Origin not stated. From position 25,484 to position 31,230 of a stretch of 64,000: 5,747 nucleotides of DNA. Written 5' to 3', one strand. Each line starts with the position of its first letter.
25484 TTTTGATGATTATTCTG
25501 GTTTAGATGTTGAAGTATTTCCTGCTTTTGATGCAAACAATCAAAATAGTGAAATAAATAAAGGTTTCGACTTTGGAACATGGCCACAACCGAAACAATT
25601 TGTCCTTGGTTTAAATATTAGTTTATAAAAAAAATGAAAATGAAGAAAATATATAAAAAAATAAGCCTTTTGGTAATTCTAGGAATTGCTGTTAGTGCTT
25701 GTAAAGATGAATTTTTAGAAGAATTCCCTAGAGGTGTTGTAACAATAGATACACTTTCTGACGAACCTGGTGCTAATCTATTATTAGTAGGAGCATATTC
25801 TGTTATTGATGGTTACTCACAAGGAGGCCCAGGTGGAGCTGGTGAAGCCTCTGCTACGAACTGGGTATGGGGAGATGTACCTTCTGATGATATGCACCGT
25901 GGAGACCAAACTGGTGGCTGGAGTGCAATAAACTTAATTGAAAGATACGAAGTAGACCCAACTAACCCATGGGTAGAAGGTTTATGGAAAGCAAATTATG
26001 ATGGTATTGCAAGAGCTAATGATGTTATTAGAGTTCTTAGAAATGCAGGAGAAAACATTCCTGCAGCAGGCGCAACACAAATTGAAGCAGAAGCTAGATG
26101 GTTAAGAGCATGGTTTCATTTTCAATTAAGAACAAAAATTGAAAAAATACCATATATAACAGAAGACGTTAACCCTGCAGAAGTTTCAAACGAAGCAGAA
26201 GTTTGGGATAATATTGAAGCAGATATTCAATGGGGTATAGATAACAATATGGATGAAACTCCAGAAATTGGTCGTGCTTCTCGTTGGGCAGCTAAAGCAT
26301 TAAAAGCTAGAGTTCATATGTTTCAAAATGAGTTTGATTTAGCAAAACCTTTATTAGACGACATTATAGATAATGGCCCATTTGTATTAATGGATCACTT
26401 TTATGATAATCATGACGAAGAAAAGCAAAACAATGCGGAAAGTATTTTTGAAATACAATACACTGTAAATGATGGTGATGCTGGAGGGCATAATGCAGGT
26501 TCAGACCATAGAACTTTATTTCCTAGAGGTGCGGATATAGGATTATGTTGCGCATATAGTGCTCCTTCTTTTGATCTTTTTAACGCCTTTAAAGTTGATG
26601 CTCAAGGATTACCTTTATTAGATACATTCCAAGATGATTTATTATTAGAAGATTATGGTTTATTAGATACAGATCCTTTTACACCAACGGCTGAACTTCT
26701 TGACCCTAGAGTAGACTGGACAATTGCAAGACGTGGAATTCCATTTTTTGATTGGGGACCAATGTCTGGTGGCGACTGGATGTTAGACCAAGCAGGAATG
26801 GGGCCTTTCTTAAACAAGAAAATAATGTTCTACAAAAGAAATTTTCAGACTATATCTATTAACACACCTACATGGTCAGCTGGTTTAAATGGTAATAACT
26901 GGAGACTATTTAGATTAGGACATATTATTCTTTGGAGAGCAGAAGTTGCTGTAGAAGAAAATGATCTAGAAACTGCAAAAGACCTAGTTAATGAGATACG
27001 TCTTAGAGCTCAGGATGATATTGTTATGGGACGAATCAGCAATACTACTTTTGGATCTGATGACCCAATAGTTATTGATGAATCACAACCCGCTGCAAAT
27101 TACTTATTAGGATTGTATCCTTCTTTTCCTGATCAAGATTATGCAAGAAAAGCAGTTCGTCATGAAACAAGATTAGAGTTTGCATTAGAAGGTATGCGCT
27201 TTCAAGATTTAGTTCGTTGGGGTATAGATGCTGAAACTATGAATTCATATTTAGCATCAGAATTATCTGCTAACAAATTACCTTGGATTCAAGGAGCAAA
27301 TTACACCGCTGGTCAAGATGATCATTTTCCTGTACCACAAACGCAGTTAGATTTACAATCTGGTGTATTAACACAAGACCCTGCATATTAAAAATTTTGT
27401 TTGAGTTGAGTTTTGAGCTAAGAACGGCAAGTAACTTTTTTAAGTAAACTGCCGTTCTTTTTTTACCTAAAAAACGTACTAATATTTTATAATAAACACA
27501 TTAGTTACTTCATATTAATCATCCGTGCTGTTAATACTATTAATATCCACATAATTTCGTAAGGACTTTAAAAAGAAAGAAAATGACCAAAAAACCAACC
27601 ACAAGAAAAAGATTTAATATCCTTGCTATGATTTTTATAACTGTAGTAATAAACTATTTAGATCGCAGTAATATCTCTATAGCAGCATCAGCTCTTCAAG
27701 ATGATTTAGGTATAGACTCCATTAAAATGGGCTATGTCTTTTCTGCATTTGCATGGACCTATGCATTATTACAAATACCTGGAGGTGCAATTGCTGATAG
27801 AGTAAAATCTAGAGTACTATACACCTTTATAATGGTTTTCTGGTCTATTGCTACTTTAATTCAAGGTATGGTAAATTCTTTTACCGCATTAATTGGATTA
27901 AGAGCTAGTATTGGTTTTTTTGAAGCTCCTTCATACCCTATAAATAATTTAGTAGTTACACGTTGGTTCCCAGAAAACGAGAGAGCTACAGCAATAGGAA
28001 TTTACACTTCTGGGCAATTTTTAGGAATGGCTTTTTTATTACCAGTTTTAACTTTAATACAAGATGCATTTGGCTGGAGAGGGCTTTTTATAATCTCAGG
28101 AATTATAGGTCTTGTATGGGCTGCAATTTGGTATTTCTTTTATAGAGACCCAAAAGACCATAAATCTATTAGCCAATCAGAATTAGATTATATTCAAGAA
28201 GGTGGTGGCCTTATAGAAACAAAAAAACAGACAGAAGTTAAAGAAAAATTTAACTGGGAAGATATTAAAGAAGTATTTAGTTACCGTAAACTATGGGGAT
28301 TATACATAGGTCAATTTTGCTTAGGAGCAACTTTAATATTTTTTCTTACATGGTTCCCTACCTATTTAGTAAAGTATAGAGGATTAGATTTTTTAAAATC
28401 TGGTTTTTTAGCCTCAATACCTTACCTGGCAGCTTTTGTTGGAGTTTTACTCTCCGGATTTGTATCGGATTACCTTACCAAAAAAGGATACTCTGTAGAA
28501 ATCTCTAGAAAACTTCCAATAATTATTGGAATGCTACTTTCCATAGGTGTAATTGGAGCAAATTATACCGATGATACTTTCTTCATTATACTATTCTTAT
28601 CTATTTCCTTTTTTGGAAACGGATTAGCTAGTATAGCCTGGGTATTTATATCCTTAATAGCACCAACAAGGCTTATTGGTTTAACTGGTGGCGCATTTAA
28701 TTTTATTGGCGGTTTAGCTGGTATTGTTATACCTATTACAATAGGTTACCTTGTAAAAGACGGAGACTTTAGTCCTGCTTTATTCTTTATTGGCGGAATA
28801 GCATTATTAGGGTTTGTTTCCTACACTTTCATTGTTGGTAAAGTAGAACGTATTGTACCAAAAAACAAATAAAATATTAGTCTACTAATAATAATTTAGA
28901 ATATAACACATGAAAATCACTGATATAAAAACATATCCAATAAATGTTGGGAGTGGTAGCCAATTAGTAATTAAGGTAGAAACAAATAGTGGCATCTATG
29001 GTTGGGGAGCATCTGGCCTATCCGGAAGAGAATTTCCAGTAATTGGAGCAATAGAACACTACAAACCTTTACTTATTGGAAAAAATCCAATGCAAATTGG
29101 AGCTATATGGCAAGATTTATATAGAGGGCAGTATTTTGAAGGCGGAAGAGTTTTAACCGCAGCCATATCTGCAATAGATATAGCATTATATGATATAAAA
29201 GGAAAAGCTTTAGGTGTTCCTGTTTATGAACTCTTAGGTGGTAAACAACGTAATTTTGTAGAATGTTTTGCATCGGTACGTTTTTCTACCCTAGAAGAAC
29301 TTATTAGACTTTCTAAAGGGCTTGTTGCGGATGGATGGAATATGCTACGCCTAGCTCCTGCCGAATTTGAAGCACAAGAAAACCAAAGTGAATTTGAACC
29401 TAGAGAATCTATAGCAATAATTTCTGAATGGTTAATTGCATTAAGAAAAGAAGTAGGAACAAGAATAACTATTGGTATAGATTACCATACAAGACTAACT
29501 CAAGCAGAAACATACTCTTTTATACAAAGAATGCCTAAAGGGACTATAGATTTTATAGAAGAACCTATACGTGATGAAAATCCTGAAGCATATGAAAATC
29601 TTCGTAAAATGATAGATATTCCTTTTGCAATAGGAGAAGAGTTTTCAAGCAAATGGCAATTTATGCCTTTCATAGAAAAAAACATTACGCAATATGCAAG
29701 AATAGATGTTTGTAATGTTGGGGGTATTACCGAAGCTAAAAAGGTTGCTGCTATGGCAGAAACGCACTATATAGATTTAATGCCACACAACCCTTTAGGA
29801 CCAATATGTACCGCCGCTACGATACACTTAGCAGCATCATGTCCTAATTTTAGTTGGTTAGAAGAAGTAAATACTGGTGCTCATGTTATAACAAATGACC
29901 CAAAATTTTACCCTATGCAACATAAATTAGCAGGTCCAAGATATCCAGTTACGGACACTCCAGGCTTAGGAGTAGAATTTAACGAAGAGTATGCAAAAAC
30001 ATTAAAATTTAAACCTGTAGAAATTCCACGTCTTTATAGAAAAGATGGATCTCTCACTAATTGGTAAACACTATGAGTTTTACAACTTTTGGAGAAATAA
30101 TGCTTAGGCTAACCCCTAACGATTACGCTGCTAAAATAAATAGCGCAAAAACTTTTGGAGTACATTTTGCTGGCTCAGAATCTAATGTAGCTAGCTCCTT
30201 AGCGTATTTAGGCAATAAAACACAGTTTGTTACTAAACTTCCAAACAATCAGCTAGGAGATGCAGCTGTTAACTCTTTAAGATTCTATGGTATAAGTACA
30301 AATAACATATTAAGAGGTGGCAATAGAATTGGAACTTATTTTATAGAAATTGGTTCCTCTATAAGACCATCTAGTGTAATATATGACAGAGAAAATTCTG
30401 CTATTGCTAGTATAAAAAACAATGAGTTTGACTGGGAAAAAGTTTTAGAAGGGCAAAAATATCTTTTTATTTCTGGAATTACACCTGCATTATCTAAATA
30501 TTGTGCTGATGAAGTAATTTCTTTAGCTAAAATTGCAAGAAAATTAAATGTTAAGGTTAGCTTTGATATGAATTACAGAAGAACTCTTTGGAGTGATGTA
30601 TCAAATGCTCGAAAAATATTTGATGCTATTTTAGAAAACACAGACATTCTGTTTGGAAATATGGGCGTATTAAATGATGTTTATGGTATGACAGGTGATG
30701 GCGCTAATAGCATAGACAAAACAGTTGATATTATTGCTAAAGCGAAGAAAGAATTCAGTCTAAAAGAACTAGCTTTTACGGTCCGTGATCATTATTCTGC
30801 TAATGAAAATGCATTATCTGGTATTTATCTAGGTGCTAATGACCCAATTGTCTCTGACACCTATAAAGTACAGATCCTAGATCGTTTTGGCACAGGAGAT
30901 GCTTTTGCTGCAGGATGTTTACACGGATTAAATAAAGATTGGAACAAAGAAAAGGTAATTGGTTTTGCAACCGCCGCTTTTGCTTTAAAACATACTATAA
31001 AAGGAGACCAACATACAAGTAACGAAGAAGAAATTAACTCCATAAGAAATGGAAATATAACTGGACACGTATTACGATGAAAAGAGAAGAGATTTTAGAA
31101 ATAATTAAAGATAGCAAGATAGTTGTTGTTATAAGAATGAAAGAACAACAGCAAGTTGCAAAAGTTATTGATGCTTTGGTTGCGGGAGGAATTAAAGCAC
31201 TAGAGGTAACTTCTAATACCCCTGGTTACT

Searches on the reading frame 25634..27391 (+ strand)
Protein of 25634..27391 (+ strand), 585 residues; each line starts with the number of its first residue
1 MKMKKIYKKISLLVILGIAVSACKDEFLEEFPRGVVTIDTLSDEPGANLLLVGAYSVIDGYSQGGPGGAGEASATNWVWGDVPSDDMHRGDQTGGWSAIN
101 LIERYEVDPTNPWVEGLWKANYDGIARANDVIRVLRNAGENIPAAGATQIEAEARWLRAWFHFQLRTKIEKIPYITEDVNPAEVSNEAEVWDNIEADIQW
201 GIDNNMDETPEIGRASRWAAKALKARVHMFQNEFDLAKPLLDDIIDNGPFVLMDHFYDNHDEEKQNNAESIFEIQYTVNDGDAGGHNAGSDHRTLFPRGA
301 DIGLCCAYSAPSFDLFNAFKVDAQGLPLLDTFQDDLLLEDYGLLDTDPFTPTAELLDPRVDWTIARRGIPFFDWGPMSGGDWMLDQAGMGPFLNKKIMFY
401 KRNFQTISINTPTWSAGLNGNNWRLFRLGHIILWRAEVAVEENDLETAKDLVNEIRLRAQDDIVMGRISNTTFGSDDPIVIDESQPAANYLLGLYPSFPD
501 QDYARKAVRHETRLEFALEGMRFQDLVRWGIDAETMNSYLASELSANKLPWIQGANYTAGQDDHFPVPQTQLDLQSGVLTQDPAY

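Call 45: search_protein_families(library=pfam, proteins=[window:25634-27391:+], max_evalue=0.00001)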
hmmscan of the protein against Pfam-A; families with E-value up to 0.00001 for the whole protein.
window:25634-27391:+ (585 aa): 2 families
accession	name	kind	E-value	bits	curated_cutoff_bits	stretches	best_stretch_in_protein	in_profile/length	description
PF07980.17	SusD_RagB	-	1.6e-27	97.4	23.1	1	269-585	2-297/297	SusD family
PF14322.12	SusD-like_3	-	6.3e-11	43.3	27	1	84-228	45-190/191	Starch-binding associating with outer membrane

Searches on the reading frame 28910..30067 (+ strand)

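Call 45: search_protein_families(library=pfam, proteins=[window:28910-30067:+], max_evalue=0.00001)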
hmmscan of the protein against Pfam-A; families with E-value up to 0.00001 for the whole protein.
window:28910-30067:+ (385 aa): 2 families
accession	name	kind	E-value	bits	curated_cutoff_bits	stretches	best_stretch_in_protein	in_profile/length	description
PF13378.12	MR_MLE_C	-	2.1e-45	155.5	29.4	1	142-360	14-218/219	Enolase C-terminal domain-like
PF02746.21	MR_MLE_N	-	6.2e-19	68.8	22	1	16-110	26-117/117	Mandelate racemase / muconate lactonizing enzyme, N-terminal domain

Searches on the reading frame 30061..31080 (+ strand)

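Call 45: search_protein_families(library=pfam, proteins=[window:30061-31080:+], max_evalue=0.00001)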
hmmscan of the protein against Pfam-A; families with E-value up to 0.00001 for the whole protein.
window:30061-31080:+ (339 aa): 1 family
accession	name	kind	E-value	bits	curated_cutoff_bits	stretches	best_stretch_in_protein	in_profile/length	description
PF00294.29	PfkB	-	4.3e-32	112.1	25.8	1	9-318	6-297/302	pfkB family carbohydrate kinase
